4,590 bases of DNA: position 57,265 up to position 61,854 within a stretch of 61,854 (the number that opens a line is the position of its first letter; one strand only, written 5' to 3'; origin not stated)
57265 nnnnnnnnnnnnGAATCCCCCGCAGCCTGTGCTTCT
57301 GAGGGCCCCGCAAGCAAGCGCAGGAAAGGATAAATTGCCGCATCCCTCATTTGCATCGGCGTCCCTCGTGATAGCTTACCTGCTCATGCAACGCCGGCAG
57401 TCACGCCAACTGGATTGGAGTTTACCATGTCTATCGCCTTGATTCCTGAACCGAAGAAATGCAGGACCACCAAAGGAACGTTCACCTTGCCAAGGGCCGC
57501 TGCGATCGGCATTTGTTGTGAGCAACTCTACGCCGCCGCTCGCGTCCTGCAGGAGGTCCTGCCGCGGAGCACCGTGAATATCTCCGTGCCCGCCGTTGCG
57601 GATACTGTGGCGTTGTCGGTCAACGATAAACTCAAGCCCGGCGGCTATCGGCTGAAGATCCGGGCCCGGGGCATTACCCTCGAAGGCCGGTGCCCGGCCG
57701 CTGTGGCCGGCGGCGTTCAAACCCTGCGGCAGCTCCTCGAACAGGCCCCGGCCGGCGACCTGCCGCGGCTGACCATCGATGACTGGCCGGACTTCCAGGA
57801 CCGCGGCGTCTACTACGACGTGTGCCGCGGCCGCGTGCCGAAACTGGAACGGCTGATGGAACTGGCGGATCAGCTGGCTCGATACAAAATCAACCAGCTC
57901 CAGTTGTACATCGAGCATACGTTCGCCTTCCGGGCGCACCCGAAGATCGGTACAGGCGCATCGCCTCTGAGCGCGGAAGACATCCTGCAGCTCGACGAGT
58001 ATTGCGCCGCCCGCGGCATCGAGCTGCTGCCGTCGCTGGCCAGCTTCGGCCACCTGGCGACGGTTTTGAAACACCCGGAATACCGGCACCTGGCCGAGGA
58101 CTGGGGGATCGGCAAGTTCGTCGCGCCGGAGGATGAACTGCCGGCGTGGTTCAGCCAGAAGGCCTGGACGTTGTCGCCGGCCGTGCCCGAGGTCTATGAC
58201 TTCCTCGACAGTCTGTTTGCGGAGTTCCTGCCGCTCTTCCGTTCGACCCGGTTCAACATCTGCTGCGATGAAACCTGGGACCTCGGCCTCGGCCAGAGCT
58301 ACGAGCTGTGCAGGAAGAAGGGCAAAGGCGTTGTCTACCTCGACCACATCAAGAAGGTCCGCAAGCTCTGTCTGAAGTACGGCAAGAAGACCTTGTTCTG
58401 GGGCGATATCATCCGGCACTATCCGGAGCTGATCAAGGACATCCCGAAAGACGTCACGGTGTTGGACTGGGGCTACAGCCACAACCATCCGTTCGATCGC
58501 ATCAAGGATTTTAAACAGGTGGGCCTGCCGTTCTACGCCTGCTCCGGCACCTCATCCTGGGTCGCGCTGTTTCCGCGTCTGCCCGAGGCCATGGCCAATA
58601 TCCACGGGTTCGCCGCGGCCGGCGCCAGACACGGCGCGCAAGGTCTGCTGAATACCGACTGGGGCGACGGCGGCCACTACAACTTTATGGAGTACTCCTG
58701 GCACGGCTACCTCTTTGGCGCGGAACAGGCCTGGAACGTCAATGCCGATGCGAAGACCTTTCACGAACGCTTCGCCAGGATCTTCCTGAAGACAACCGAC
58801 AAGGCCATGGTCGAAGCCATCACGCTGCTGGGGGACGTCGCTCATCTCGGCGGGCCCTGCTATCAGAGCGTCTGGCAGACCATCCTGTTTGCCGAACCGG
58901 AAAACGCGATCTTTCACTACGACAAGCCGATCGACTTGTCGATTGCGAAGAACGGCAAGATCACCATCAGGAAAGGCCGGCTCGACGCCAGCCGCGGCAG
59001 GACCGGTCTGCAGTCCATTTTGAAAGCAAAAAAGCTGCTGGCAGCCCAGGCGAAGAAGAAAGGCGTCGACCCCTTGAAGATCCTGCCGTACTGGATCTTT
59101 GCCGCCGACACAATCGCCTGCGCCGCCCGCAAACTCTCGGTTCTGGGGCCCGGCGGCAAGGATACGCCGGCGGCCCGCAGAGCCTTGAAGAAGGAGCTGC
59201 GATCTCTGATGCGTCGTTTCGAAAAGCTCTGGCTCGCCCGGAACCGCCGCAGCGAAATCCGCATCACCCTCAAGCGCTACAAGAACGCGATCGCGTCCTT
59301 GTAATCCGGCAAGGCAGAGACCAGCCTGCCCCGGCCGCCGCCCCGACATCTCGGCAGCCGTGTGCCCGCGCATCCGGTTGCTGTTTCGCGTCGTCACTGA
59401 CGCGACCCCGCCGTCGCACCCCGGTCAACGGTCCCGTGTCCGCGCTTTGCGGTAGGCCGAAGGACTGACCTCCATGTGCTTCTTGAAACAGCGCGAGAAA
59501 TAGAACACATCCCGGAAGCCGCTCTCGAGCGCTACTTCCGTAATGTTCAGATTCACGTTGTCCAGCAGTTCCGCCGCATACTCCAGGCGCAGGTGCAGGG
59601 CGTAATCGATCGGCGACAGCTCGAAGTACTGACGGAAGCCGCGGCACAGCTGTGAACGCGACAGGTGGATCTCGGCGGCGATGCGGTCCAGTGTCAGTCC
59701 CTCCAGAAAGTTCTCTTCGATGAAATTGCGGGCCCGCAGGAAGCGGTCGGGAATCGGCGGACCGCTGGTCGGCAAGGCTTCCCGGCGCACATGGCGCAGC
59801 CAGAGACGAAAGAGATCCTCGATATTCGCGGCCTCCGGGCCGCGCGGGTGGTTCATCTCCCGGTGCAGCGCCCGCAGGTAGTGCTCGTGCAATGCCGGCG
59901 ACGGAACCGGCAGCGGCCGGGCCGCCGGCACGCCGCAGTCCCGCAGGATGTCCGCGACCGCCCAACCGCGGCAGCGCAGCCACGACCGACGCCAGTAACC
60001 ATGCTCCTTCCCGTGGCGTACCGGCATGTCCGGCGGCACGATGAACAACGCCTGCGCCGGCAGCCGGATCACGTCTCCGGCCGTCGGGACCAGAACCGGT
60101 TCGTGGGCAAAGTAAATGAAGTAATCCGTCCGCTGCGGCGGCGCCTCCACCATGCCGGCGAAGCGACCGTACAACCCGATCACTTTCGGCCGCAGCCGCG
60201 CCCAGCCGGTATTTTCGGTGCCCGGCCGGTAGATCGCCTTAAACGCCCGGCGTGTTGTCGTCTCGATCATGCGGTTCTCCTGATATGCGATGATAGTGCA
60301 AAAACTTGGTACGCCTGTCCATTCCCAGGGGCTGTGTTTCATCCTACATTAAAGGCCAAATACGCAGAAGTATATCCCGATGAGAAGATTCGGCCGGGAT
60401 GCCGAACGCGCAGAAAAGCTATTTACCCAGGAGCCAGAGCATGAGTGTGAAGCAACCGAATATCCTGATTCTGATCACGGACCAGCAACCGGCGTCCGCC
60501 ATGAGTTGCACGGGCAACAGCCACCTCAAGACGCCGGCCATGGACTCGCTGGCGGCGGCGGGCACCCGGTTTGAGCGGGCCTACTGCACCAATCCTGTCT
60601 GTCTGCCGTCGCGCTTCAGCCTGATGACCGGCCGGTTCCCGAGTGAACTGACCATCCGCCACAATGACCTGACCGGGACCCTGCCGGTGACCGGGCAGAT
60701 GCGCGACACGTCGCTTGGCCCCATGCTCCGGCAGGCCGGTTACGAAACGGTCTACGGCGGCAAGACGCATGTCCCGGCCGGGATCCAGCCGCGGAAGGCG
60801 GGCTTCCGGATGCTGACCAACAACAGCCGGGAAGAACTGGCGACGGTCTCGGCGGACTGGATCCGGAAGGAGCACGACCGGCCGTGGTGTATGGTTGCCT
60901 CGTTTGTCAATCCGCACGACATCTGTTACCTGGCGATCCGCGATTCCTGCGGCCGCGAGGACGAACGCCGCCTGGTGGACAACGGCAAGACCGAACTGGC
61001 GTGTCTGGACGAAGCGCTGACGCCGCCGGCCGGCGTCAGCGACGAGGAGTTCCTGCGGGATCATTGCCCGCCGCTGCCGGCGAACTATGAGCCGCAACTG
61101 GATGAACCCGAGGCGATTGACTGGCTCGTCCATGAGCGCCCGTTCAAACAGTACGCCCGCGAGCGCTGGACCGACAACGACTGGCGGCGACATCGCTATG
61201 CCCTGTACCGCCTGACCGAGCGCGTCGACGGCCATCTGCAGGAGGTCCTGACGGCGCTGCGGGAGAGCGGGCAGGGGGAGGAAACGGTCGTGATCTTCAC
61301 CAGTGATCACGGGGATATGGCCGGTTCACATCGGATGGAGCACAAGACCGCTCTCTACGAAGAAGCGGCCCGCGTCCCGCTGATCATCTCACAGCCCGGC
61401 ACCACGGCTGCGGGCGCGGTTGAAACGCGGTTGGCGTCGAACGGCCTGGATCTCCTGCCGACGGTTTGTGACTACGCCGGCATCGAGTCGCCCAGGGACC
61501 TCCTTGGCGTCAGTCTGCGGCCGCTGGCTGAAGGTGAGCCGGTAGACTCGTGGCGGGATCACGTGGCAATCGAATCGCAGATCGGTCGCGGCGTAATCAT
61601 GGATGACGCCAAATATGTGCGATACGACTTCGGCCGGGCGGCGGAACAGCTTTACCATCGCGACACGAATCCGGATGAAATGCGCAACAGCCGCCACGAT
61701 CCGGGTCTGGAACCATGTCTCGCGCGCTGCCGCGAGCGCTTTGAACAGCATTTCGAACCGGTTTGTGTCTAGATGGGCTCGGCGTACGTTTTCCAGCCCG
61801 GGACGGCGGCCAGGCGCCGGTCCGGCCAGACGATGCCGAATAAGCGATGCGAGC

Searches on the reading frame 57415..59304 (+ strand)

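Call 95: search_protein_families(library=pfam, proteins=[window:57415-59304:+], max_evalue=0.001)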
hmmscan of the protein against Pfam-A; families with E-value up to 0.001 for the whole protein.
window:57415-59304:+ (629 aa): 2 families
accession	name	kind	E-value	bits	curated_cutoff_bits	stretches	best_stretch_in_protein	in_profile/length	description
PF02838.20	Glyco_hydro_20b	-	2.1e-19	70.9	26.1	1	7-124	2-124/124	Glycosyl hydrolase family 20, domain 2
PF00728.28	Glyco_hydro_20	-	2.1e-15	57.4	22.3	1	127-354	1-241/348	Glycosyl hydrolase family 20, catalytic domain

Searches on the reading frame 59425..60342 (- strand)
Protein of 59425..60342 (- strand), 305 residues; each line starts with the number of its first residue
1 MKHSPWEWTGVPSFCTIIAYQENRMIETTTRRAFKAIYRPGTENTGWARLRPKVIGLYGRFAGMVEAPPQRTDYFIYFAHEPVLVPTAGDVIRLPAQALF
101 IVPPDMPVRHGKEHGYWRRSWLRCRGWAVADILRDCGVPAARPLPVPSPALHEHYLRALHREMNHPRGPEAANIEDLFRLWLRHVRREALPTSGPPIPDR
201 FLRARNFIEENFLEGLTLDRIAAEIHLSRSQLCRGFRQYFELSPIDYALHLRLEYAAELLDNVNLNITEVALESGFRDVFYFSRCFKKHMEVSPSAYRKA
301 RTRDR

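Call 95: search_protein_families(library=pfam, proteins=[window:59425-60342:-], max_evalue=0.001)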
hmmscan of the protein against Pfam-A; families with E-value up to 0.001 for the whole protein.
window:59425-60342:- (305 aa): 3 families
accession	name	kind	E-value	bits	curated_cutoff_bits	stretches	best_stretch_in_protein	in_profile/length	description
PF00165.29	HTH_AraC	-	1.4e-23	82.9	26.6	2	264-299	8-42/42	Bacterial regulatory helix-turn-helix proteins, AraC family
PF12833.13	HTH_18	-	5.4e-22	78.3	33.6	1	221-299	1-79/80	Helix-turn-helix domain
PF02311.25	AraC_binding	-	1.7e-07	31.5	21.1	1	88-170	39-125/135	AraC-like ligand binding domain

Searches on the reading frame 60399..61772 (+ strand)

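Call 95: search_protein_families(library=pfam, proteins=[window:60399-61772:+], max_evalue=0.001)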
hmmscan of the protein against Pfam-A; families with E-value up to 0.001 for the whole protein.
window:60399-61772:+ (457 aa): 4 families
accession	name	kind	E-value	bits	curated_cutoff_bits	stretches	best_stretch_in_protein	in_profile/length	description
PF00884.28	Sulfatase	-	9.3e-40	137.2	25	1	20-362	1-301/301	Sulfatase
PF16347.10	SGSH_C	-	3e-16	60.4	29.3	1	309-450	1-150/154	N-sulphoglucosamine sulphohydrolase, C-terminal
PF01663.27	Phosphodiest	-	1.6e-08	35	23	0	259-309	169-224/342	Type I phosphodiesterase / nucleotide pyrophosphatase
PF02995.22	DUF229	-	2.4e-05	23.7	25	1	269-322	306-358/496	Protein of unknown function (DUF229)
